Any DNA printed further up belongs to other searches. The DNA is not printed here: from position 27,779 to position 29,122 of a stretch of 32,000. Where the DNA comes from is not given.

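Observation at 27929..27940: The transposase ORF has no stop codon inside the IS; termination is supplied by the duplicated CTAG target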

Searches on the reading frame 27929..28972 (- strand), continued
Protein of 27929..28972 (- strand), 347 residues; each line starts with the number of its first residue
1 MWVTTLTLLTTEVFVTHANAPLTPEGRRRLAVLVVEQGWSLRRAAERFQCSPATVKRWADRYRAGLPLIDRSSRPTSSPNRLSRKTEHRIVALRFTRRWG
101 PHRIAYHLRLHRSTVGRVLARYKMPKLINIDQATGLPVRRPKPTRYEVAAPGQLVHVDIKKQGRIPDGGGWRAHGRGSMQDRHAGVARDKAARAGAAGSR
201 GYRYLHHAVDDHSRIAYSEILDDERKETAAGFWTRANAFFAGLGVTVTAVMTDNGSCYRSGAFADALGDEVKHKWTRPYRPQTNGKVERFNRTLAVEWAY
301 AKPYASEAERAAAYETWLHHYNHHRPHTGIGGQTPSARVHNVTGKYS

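Call 53: list_cluster_members(proteins=[window:27932-28972:-])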
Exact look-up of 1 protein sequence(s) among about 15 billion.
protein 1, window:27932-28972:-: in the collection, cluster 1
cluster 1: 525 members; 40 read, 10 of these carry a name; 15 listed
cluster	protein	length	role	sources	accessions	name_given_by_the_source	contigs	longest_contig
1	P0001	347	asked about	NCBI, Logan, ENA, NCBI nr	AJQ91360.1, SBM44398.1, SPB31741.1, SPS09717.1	Putative insertion element ISCmi2 transposase [Propionibacterium freudenreichii subsp. ...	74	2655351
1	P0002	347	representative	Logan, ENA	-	-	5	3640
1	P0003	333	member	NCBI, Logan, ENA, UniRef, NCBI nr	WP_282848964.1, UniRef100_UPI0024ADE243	IS481 family transposase [Microbacterium oxydans] | IS481 family transposase n=1 Tax=Microbacterium oxydans TaxID=82380 RepID=UPI0024ADE243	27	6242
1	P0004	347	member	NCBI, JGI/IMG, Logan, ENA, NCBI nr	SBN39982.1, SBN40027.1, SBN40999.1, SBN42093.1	Putative insertion element ISCmi2 transposase [Propionibacterium freudenreichii] | transposase InsO family protein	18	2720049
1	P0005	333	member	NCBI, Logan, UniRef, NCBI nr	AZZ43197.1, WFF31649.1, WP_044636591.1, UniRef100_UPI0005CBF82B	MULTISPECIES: IS481-like element ISPfr17 family transposase [Propionibacteriaceae] | IS481-like element ISPfr17 family transposase n=1 Tax=Propionibacteriaceae TaxID=31957 ... | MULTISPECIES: IS481-like element ISPfr17 family transposase [Propionibacteriales]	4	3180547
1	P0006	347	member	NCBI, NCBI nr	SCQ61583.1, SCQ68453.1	Putative insertion element ISCmi2 transposase [Propionibacterium freudenreichii]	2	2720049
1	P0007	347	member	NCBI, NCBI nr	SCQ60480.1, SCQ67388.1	Putative insertion element ISCmi2 transposase [Propionibacterium freudenreichii]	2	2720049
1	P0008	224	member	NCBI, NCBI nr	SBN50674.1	Putative insertion element ISCmi2 transposase [Propionibacterium freudenreichii]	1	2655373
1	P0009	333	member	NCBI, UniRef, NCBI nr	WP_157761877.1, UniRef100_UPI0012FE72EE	IS481-like element ISPfr17 family transposase [Propionibacterium freudenreichii] | IS481-like element ISPfr17 family transposase n=1 Tax=Propionibacterium freudenreichii ...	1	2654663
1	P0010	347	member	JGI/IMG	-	transposase InsO family protein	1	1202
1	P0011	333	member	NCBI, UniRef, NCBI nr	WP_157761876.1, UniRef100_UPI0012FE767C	IS481-like element ISPfr17 family transposase [Propionibacterium freudenreichii] | IS481-like element ISPfr17 family transposase n=1 Tax=Propionibacterium freudenreichii ...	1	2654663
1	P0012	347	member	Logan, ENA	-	-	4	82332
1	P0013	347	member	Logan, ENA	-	-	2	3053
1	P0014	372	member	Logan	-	-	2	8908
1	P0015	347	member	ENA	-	-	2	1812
